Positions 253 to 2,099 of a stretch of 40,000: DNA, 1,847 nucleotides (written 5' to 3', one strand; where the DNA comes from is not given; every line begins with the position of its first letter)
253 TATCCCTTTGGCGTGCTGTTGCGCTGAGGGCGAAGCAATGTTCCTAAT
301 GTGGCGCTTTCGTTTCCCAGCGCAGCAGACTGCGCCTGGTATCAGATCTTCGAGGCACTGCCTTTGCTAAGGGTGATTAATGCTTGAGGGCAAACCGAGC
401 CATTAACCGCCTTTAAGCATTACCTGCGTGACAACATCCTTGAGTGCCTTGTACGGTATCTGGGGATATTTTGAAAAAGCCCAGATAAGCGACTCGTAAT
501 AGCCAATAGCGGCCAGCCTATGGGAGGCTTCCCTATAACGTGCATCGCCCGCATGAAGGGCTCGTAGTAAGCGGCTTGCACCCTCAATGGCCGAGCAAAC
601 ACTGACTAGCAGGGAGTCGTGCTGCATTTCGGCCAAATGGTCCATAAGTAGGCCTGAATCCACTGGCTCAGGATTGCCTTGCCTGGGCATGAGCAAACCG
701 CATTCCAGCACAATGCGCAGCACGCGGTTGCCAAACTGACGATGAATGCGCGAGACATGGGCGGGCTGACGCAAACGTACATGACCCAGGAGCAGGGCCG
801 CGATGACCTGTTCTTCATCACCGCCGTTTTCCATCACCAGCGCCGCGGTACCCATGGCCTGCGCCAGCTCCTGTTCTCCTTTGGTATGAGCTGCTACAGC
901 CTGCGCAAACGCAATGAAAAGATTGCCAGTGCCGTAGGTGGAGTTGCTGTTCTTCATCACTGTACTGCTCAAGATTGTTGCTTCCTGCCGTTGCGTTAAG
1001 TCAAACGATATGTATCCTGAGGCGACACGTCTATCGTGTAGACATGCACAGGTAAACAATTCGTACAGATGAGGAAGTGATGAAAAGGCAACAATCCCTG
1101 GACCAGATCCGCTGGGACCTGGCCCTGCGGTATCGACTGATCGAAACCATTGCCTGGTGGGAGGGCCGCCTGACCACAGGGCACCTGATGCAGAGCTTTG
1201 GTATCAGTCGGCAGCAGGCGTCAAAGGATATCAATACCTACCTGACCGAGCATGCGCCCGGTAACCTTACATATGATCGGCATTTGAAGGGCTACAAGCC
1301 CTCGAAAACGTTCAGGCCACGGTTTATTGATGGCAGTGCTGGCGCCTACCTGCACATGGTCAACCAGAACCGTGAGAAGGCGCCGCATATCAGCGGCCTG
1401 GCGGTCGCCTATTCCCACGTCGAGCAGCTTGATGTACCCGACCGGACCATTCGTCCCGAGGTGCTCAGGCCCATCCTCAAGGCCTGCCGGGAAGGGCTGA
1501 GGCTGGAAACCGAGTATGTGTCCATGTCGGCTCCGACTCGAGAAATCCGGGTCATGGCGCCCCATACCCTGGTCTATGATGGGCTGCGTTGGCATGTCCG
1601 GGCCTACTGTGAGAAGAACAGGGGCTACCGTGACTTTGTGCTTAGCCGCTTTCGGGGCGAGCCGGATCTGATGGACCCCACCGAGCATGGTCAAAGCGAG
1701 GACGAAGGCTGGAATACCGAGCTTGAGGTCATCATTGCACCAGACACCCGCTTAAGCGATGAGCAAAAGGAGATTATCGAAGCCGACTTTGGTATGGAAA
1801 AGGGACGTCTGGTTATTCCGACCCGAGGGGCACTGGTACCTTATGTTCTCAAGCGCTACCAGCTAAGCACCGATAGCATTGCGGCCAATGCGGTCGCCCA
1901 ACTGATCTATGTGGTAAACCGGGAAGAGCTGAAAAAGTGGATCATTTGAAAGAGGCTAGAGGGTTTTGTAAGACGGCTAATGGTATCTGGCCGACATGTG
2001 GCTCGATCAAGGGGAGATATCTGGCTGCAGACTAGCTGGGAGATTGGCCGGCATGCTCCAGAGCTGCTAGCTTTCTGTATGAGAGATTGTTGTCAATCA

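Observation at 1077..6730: WYL (BrxR/CapW-like) regulator heading an acidic protein + DUF262 + DUF262-DUF1524 module that abuts the dpd restriction operon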

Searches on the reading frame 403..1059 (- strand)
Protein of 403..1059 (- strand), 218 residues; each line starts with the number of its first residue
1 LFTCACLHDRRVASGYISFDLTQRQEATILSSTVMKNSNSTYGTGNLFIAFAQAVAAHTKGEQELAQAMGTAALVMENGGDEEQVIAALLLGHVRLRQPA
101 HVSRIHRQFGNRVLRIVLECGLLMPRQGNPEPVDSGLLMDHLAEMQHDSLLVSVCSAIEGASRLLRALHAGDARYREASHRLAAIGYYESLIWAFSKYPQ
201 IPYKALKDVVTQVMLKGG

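Call 4: search_protein_families(library=pfam, proteins=[window:403-1059:-], max_evalue=0.01)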
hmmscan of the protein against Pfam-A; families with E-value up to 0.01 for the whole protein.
window:403-1059:- (218 aa): 1 family
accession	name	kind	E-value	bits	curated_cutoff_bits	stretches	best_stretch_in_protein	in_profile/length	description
PF13328.12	HD_4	-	1.5e-08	34.9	27.2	1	55-121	11-75/156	HD domain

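Call 5: search_protein_families(library=padloc, proteins=[window:403-1059:-], max_evalue=0.01)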
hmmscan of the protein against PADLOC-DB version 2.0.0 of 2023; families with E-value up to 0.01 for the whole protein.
window:403-1059:- (218 aa): 0 families

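Call 6: search_protein_families(library=ncbifam, proteins=[window:403-1059:-], max_evalue=0.01)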
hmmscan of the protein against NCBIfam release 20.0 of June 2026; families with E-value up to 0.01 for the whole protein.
window:403-1059:- (218 aa): 0 families

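Call 65: search_protein_families(library=phrogs, proteins=[window:403-1059:-], max_evalue=0.01)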
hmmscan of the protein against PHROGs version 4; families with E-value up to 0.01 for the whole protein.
window:403-1059:- (218 aa): 0 families

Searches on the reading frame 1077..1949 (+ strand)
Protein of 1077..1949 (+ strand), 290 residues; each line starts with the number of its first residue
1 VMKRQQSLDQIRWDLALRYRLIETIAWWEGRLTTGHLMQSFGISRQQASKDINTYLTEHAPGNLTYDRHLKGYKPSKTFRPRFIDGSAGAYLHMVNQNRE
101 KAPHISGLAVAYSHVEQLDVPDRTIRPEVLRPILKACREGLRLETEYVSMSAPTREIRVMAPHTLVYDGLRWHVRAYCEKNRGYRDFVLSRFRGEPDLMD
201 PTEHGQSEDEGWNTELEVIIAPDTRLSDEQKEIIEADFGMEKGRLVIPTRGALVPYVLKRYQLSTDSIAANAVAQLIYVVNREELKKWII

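Call 4: search_protein_families(library=pfam, proteins=[window:1077-1949:+], max_evalue=0.01)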
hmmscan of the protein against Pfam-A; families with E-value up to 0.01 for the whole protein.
window:1077-1949:+ (290 aa): 1 family
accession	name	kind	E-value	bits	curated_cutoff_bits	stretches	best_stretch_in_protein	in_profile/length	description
PF13280.12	WYL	-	9.8e-13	48.3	21.8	1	128-193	1-66/70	WYL domain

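Call 5: search_protein_families(library=padloc, proteins=[window:1077-1949:+], max_evalue=0.01)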
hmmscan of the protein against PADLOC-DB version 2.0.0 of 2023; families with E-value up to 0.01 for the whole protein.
window:1077-1949:+ (290 aa): 2 families
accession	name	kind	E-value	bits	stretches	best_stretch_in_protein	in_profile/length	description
PDLC01457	WYL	-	5.7e-25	86.2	1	18-230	6-207/229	"CAS-I,CAS-II,CAS-III,CAS-IV,CAS-V,CAS-VI; associated_signaling"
PDLC01652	WYL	-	1.9e-10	39.3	1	123-215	13-93/162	"CAS-I,CAS-II,CAS-III,CAS-IV,CAS-V,CAS-VI; associated_signaling"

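Call 6: search_protein_families(library=ncbifam, proteins=[window:1077-1949:+], max_evalue=0.01)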
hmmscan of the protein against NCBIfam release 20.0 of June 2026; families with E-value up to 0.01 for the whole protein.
window:1077-1949:+ (290 aa): 0 families

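Call 65: search_protein_families(library=phrogs, proteins=[window:1077-1949:+], max_evalue=0.01)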
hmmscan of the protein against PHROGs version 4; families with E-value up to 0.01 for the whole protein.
window:1077-1949:+ (290 aa): 0 families

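Call 69: search_solved_structures(query=window:1077-1949:+, max_evalue=0.01)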
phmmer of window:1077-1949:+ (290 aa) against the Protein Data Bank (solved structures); distinct sequences matched with E-value up to 0.01: 5.
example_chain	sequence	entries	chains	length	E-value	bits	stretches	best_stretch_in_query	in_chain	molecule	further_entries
7t8k_A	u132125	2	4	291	4.6e-62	213.4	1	13-287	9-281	BrxR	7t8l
7tb5_A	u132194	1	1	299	7.8e-39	137.2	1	11-287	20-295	WYL domain-containing protein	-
7tb6_A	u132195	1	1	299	1.2e-38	136.6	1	9-289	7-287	S. maltophilia CapW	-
9c5g_A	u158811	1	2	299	1.6e-30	109.9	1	13-275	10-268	CapW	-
7qfz_A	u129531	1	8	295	1.3e-21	80.7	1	22-264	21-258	WYL domain-containing protein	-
